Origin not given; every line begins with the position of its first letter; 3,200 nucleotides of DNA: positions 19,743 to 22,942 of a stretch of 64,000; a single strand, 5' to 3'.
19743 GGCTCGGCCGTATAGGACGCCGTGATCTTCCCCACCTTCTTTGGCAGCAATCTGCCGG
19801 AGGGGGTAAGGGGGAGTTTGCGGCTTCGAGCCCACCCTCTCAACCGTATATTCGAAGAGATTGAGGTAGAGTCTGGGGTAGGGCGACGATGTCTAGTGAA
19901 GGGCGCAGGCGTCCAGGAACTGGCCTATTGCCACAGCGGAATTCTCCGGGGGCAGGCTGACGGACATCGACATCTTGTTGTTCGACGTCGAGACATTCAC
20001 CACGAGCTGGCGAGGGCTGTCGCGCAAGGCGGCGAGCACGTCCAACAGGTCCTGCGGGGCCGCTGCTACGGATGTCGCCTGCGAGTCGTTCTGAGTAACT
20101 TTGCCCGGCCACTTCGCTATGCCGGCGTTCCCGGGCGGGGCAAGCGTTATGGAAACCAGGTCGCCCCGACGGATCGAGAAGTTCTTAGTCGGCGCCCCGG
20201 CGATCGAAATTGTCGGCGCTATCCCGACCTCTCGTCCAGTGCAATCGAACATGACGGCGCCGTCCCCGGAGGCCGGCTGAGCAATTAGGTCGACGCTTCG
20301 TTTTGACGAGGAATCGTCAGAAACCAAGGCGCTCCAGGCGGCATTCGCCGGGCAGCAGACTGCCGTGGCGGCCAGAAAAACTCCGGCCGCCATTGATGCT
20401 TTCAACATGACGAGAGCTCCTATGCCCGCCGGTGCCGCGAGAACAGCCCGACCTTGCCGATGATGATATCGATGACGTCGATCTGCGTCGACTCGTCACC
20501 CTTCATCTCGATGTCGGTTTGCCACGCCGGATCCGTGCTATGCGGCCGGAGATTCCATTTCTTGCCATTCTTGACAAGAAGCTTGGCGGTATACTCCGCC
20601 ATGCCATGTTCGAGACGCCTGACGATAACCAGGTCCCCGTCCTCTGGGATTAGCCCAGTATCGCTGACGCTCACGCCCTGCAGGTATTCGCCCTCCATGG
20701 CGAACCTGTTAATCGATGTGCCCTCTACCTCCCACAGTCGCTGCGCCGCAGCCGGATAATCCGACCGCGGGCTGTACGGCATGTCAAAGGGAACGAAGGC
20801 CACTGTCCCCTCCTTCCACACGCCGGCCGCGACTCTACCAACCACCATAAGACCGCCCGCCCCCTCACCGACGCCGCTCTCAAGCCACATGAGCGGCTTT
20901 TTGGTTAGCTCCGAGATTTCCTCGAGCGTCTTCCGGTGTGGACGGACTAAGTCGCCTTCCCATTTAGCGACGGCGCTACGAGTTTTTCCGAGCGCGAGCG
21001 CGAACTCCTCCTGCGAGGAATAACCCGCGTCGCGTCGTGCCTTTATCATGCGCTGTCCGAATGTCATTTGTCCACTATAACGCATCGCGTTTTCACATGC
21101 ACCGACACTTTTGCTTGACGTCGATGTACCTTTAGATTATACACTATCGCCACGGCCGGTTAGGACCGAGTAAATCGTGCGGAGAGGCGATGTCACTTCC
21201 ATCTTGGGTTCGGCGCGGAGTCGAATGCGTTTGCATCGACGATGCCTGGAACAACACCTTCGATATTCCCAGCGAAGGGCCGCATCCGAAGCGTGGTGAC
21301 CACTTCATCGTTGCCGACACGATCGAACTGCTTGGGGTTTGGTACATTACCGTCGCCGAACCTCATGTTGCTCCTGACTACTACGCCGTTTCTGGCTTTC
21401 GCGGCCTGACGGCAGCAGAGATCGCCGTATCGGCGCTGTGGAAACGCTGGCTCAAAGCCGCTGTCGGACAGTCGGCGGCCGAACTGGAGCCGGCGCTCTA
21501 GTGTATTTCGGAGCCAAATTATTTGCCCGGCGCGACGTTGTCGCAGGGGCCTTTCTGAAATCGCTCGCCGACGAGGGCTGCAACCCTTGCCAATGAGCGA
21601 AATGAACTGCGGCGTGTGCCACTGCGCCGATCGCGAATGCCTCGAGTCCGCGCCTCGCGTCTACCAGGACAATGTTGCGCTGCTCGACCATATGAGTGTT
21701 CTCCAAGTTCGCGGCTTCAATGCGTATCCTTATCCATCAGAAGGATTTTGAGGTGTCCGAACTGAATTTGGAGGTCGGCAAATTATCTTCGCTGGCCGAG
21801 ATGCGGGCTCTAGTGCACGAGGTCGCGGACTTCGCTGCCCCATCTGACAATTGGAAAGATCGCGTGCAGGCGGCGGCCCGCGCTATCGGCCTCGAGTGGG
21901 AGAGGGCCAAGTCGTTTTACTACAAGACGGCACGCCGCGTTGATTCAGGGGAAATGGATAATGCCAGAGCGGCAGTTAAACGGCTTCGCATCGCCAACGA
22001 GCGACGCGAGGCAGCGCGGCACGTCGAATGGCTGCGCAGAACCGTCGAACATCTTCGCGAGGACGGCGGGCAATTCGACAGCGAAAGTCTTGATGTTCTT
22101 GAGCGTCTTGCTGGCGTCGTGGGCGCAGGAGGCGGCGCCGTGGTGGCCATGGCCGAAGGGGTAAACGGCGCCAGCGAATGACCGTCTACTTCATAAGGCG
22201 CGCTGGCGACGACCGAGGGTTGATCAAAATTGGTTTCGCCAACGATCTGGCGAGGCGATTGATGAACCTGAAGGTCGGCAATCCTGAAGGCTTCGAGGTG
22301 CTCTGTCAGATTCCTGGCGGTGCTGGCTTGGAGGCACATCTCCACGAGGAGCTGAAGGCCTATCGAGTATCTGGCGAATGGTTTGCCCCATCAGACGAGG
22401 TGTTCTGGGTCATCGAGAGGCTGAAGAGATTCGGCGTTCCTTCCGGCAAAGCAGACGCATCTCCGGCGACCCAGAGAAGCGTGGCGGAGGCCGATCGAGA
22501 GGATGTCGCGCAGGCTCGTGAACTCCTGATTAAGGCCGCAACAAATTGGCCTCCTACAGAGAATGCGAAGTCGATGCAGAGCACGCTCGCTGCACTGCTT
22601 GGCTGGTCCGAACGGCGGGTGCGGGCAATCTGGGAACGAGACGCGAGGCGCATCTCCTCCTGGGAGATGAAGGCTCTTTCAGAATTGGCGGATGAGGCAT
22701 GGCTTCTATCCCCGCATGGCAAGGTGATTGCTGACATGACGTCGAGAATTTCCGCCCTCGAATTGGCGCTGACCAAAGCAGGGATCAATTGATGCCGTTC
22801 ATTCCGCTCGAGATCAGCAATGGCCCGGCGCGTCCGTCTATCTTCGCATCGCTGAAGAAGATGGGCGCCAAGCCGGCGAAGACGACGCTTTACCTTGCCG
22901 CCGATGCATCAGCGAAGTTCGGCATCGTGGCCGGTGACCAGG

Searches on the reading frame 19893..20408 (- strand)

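Call 17: search_protein_families(library=pfam, proteins=[window:19893-20408:-], max_evalue=0.01)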
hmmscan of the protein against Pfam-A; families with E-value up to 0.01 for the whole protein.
window:19893-20408:- (171 aa): 0 families

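Call 60: search_protein_families(library=phrogs, proteins=[window:19893-20408:-], max_evalue=0.01)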
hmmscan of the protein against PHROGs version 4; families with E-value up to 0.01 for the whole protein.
window:19893-20408:- (171 aa): 1 family
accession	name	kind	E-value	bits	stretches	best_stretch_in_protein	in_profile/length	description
phrog_19473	-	unknown function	7.1e-09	36.7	1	9-170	8-165/167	-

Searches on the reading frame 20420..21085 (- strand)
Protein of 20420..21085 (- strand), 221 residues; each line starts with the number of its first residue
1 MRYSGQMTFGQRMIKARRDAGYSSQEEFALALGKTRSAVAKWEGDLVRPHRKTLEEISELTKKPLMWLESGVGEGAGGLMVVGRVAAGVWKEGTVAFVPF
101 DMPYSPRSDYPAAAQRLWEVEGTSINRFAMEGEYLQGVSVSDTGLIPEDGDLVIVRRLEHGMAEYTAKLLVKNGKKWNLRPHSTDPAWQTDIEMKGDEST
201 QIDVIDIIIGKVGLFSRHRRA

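Call 17: search_protein_families(library=pfam, proteins=[window:20420-21085:-], max_evalue=0.01)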
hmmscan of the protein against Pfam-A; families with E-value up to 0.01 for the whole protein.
window:20420-21085:- (221 aa): 3 families
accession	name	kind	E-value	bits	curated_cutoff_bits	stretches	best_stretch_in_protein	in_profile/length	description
PF01381.28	HTH_3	-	1.1e-07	32.2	23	1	14-68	1-55/55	Helix-turn-helix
PF00717.28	Peptidase_S24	-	0.00027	21.1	23.3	1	81-196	2-105/116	Peptidase S24-like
PF12844.13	HTH_19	-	0.0016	18.8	30.2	1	10-74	1-64/64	Helix-turn-helix domain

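Call 38: find_homologous_proteins(query=window:20420-21085:-, max_evalue=0.00001)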
Query window:20420-21085:- (221 aa): 44 proteins with E <= 0.00001 among 439 candidates.
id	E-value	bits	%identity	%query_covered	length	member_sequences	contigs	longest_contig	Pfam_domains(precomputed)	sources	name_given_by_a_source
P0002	5.7e-135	466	100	95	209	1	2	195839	PF01381.29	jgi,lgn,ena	-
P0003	5.9e-84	300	64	92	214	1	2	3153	PF00717.29,PF01381.29,PF13560.13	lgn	-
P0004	1.3e-83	298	62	97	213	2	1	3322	PF12844.14,PF00717.29,PF01381.29,PF13560.13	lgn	-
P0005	6.7e-75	270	57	97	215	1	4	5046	PF12844.14,PF01381.29,PF13560.13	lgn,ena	-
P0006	1.0e-72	263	56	97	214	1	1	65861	PF12844.14,PF01381.29,PF13560.13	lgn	-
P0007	1.2e-72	263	59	97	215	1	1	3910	PF00717.29,PF01381.29,PF13560.13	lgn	-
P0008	3.5e-71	258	57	97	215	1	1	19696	PF12844.14,PF00717.29,PF01381.29,PF13560.13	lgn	-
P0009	3.5e-70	255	57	93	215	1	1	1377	PF12844.14,PF00717.29,PF01381.29,PF13560.13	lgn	-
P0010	3.6e-66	241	54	90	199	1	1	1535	PF00717.29,PF01381.29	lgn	-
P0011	6.9e-65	237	51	95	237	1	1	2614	PF00717.29,PF01381.29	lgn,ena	-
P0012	8.0e-65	237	53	97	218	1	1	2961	PF01381.29,PF13560.13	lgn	-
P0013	1.5e-64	236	53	97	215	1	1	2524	PF12844.14,PF01381.29,PF13560.13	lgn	-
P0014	3.0e-63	232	52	97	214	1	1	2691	PF12844.14,PF00717.29,PF01381.29,PF13560.13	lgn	-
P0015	1.6e-62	229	52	99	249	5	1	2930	PF12844.14,PF00717.29,PF01381.29,PF13560.13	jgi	-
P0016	4.2e-62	228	52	95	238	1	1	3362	PF12844.14,PF00717.29,PF01381.29,PF13560.13,PF13443.13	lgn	-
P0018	6.9e-59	218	52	96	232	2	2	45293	PF01381.29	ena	-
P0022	7.1e-57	211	48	97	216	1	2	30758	PF12844.14,PF01381.29,PF13560.13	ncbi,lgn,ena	-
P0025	2.1e-55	206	49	98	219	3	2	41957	PF12844.14,PF00717.29,PF01381.29,PF13560.13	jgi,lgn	jgi:transcriptional regulator with XRE-family HTH domain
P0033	1.3e-50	191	47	98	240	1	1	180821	PF12844.14,PF01381.29,PF13560.13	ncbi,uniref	ncbi:helix-turn-helix domain-containing protein [Mesorhizobium sp. M0088]|uniref:helix-turn-helix do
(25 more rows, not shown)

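Call 40: find_encoding_contigs(protein=P0004, flank=3000, max_places=2)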
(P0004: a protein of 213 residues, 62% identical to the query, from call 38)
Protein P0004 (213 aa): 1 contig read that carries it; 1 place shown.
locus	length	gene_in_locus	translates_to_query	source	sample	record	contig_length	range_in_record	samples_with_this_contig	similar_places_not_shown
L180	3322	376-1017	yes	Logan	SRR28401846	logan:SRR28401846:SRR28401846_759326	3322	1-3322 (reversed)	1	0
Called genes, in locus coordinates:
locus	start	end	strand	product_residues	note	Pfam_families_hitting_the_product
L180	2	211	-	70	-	?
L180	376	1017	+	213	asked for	PF01381:HTH_3, PF12844:HTH_19 (weak), PF13560:HTH_31 (weak), PF00717:Peptidase_S24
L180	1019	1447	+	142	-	-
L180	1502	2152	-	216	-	-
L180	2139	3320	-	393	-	?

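Call 41: find_encoding_contigs(protein=P0003, flank=3000, max_places=2)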
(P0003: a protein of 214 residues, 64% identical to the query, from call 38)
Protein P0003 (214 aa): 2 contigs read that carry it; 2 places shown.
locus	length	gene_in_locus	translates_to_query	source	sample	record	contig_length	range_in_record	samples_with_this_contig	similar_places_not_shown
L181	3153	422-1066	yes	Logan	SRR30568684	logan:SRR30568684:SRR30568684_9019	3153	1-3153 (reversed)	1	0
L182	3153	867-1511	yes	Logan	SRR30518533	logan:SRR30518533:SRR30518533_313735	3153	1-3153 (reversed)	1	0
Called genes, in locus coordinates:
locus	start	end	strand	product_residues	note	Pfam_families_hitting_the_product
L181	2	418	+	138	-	?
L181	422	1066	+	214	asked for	PF01381:HTH_3, PF13560:HTH_31 (weak), PF00717:Peptidase_S24 (weak)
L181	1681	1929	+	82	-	-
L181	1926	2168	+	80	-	-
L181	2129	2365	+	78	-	-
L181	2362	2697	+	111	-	-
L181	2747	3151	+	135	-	?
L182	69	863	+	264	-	PF13476:AAA_23 (weak)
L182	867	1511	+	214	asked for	PF01381:HTH_3, PF13560:HTH_31 (weak), PF00717:Peptidase_S24 (weak)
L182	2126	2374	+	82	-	-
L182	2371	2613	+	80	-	-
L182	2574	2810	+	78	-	-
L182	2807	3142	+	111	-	-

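Call 42: find_encoding_contigs(protein=P0022, flank=10000, max_places=2)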
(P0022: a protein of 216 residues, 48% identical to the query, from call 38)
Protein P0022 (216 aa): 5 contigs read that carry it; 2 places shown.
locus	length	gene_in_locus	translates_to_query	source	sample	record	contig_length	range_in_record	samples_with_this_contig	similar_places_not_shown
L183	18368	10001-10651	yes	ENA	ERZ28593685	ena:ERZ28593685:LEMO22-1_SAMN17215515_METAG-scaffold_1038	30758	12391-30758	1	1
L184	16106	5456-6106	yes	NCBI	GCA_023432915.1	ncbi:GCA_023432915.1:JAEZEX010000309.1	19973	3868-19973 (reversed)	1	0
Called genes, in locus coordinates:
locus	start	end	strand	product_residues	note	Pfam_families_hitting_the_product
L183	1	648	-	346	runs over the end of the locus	-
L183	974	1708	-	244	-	PF02498:Bro-N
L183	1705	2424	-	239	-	-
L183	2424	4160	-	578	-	PF08706:D5_N, PF19263:DUF5906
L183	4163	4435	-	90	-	-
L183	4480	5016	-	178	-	PF08299:Bac_DnaA_C (faint)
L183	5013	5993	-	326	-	PF01555:N6_N4_Mtase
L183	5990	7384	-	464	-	-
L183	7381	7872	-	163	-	-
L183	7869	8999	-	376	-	PF23639:DUF7146, PF13362:Toprim_3 (faint)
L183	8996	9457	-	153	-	PF06892:Phage_CP76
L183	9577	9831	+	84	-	-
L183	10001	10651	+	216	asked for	PF12844:HTH_19 (weak), PF01381:HTH_3, PF13560:HTH_31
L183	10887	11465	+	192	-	-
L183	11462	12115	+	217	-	-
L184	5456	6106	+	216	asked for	PF12844:HTH_19 (weak), PF01381:HTH_3, PF13560:HTH_31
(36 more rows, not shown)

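Call 43: find_encoding_contigs(protein=P0018, flank=10000, max_places=2)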
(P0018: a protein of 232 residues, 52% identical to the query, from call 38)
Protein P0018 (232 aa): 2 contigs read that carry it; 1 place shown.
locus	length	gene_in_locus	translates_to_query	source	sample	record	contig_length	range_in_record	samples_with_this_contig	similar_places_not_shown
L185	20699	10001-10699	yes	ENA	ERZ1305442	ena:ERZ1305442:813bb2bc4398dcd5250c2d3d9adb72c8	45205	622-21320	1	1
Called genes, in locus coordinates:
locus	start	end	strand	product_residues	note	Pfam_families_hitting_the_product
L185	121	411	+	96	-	-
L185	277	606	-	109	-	-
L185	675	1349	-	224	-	-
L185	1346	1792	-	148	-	-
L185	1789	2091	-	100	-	-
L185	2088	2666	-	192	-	-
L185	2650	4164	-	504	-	PF00145:DNA_methylase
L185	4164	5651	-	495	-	PF00772:DnaB, PF13481:AAA_25 (faint), PF03796:DnaB_C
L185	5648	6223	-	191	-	-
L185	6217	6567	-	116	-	-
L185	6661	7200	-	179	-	PF04957:RMF (faint)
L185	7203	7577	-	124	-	-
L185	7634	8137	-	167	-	PF13384:HTH_23 (faint), PF13936:HTH_38 (weak)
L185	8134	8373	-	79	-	-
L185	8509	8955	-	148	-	-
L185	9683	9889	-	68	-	PF14549:P22_Cro (weak), PF15943:YdaS_toxin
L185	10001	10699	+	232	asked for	PF01381:HTH_3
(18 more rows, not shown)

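Call 47: find_encoding_contigs(protein=P0006, flank=10000, max_places=1)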
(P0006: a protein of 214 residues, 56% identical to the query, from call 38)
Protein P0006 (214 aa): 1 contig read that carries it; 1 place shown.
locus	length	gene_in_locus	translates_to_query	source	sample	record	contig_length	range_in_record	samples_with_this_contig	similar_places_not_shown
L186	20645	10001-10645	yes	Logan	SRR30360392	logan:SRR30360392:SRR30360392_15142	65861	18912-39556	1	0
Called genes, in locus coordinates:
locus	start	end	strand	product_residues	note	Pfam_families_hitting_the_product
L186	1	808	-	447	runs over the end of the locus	-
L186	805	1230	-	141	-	-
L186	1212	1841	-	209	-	-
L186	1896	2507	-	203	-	-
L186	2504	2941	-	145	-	PF10686:YAcAr (weak)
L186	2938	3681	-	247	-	PF01555:N6_N4_Mtase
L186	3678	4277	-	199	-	-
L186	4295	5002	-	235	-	-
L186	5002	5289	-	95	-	PF00216:Bac_DNA_binding, PF18291:HU-HIG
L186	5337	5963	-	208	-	PF05063:MT-A70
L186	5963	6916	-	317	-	-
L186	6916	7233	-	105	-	-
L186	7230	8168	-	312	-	-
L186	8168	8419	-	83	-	-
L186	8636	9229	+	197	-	-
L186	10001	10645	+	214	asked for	PF01381:HTH_3, PF12844:HTH_19 (weak), PF13560:HTH_31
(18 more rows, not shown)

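Call 48: find_encoding_contigs(protein=P0025, flank=10000, max_places=1)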
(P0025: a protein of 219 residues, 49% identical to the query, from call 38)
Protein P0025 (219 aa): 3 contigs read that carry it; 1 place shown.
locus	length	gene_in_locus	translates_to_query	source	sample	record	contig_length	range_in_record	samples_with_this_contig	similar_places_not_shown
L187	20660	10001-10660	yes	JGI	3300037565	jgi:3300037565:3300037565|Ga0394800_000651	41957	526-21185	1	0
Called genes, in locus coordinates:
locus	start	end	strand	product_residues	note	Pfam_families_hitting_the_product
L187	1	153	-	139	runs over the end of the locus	PF03592:Terminase_2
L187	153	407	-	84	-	-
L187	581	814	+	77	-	-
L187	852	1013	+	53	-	-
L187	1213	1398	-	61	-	-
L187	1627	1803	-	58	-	-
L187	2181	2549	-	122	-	-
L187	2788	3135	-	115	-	-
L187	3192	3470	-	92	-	-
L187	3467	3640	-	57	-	-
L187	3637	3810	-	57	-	-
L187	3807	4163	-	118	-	-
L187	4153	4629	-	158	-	PF08299:Bac_DnaA_C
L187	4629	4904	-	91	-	-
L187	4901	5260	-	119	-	-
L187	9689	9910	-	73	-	PF14549:P22_Cro, PF15943:YdaS_toxin (weak)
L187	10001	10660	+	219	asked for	PF01381:HTH_3, PF12844:HTH_19 (faint), PF13560:HTH_31, PF00717:Peptidase_S24 (faint)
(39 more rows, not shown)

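Call 49: find_encoding_contigs(protein=P0033, flank=10000, max_places=1)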
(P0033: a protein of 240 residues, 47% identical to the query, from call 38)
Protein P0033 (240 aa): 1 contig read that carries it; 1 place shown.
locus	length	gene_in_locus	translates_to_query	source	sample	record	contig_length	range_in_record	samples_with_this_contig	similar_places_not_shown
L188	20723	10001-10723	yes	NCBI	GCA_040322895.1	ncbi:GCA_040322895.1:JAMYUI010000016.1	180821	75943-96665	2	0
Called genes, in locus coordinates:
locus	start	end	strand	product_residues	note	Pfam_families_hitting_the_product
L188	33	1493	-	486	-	PF00772:DnaB, PF03796:DnaB_C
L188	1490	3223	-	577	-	PF00145:DNA_methylase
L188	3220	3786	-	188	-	-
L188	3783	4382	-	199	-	-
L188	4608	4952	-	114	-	-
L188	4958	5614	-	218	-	-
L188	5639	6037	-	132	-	-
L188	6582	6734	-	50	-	-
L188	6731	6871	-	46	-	-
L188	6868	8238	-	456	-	PF05063:MT-A70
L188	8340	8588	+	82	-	-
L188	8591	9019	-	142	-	-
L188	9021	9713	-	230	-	-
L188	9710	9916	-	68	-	PF14549:P22_Cro (weak), PF15943:YdaS_toxin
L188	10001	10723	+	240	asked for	PF01381:HTH_3, PF12844:HTH_19 (weak), PF13560:HTH_31 (weak)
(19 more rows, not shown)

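Call 54: search_solved_structures(query=A2, max_evalue=0.01, show_alignments=2)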
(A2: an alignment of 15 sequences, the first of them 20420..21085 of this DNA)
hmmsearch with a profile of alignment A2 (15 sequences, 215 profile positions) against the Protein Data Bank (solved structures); distinct sequences matched with E-value up to 0.01: 28.
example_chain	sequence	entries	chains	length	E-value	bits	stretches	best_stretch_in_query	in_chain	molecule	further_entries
8tac_A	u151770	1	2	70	2.7e-06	30.2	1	5-54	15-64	DBP48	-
1adr_A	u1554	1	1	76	3.8e-05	26.5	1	5-65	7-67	P22 C2 REPRESSOR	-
2r1j_L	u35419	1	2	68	5.5e-05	26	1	5-62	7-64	Repressor protein C2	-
3jxb_C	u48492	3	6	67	5.5e-05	26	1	5-62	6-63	Repressor protein C2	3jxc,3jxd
1per_L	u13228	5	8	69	6.8e-05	25.7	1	4-70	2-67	PROTEIN (434 REPRESSOR) | 434 REPRESSOR | REPRESSOR PROTEIN CI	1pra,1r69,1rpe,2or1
7t8i_A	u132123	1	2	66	0.00015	24.5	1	2-62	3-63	Phage element (ICEBs1)transcriptional regulator (Xre family)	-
1sq8_A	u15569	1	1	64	0.00027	23.7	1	2-65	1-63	dh434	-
1r63_A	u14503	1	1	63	0.00034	23.4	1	4-65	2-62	REPRESSOR PROTEIN FROM BACTERIOPHAGE 434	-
1zug_A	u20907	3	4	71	0.00073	22.3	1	3-70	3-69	PHAGE 434 CRO PROTEIN | REGULATORY PROTEIN CRO | PROTEIN (434 CRO)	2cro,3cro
6af3_B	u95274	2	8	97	0.00079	22.2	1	4-61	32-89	HigA antitoxin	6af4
2mez_A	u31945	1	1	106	0.00096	21.9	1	6-59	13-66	Multiprotein Bridging Factor (MBP-like)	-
1x57_A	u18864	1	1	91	0.001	21.8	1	3-57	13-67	Endothelial differentiation-related factor 1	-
9b0q_CH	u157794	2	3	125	0.0015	21.3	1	3-56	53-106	Endothelial differentiation-related factor 1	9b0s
8qnl_A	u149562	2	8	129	0.0015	21.3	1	4-47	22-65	Antitoxin Xre/MbcA/ParS-like toxin-binding domain-containing protein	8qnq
6zvh_i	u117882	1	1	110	0.0015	21.2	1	3-56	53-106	Endothelial differentiation-related factor 1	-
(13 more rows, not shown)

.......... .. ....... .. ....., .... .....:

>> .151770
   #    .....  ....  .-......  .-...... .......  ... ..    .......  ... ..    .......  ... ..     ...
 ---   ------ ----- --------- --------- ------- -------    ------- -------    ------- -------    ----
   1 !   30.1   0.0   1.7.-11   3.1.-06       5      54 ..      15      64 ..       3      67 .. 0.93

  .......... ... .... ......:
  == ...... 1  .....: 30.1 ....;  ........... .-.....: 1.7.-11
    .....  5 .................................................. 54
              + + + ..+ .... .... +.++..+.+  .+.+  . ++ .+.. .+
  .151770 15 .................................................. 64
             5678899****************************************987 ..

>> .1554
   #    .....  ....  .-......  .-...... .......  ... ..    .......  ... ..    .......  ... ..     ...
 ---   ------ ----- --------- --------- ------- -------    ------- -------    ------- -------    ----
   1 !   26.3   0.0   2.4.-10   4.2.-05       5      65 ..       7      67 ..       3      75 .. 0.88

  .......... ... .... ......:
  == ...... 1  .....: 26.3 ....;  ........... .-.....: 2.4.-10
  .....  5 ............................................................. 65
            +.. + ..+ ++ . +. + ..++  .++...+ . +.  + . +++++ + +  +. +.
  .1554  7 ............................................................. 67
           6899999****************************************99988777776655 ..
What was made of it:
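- Closest known: Lambdoid CI/C2-type repressors with OL and OR operators. Same: The N-terminal domain matches the P22 C2 and 434 repressor domains in the PDB (call 54).
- The CI N-terminal domain matches the P22 C2 and 434 repressor DNA-binding domains (call 54).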

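Call 61: find_related_loci(query=A2, collection=viral_contigs, flank=10000)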
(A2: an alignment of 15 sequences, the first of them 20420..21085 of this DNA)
Query A2 (221 aa) in viral_contigs; peptide patterns used: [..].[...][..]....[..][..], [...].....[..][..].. (x = any residue, [..] = any of these).
118 stretches matched a pattern; 30 encode a relative of the query (tblastn E <= 1e-3); 30 distinct loci.
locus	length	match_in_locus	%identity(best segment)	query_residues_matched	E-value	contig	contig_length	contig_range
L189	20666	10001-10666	52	3-220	2e-69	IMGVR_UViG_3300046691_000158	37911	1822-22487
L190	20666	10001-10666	52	3-220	9e-68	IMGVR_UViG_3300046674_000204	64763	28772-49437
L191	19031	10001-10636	54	3-211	3e-67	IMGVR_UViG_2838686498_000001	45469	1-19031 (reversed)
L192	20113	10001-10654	54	3-219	2e-66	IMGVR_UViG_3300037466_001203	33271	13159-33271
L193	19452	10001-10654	54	3-219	2e-66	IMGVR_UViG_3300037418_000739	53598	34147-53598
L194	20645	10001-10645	51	5-220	1e-65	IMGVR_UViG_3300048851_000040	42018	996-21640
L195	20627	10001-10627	51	2-211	7e-66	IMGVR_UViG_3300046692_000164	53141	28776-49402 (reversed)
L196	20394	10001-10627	52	2-211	9e-66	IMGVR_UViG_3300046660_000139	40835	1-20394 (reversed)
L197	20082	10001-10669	51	3-220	2e-64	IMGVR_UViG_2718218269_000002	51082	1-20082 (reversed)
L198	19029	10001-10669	50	3-220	3e-63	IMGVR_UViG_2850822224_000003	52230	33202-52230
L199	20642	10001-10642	49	3-219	2e-61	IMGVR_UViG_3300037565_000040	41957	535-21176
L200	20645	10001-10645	30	8-207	1e-16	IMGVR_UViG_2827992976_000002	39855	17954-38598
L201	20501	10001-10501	32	44-202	6e-15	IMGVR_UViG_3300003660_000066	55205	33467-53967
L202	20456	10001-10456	31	45-210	2e-14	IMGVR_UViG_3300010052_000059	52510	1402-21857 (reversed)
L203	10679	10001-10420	33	73-210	2e-14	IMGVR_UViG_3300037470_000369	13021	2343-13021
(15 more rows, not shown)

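Call 62: find_related_loci(query=A2, collection=metagenome_contigs, flank=10000)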
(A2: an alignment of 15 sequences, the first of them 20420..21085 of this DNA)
Query A2 (221 aa) in metagenome_contigs; peptide patterns used: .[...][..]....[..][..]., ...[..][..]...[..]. (x = any residue, [..] = any of these).
599 stretches matched a pattern (row limit reached: there are more); 18 encode a relative of the query (tblastn E <= 1e-3); 18 distinct loci.
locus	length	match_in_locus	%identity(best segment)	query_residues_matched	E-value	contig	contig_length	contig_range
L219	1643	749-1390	53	3-219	4e-71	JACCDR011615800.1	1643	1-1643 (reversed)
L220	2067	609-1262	50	3-219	1e-65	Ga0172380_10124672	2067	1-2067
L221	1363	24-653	48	1-211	8e-67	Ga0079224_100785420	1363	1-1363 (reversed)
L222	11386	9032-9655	50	3-211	3e-62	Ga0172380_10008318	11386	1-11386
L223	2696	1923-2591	47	3-219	2e-59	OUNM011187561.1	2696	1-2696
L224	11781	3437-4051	47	8-211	1e-56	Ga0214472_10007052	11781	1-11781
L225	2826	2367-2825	51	1-153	2e-48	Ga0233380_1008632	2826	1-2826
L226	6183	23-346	47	103-210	1e-30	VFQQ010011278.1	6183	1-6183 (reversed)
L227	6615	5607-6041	39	76-217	2e-20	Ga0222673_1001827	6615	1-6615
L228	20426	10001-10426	36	71-208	9e-16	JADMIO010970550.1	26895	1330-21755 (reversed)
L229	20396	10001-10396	31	81-209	2e-11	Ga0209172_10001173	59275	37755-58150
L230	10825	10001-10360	34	81-201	2e-10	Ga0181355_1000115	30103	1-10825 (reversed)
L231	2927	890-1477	27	24-212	9e-10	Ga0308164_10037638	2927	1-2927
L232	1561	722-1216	27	53-212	7e-10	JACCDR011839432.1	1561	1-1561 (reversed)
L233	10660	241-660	30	81-220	2e-8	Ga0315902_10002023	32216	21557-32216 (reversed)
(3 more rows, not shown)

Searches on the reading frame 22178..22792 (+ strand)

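Call 60: search_protein_families(library=phrogs, proteins=[window:22178-22792:+], max_evalue=0.01)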
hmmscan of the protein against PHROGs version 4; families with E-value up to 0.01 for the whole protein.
window:22178-22792:+ (204 aa): 5 families
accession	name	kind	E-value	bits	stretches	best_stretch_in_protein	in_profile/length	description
phrog_8130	-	unknown function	2.4e-15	57.5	1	3-76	180-255/434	-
phrog_4284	-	unknown function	2.7e-12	47.8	1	10-74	92-156/171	-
phrog_8604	-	unknown function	1.8e-07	32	1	3-82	127-197/200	-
phrog_26665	-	unknown function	8.5e-05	23.8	1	143-170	57-84/121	-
phrog_681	-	DNA, RNA and nucleotide metabolism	0.00098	18.8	1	3-74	442-527/576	endonuclease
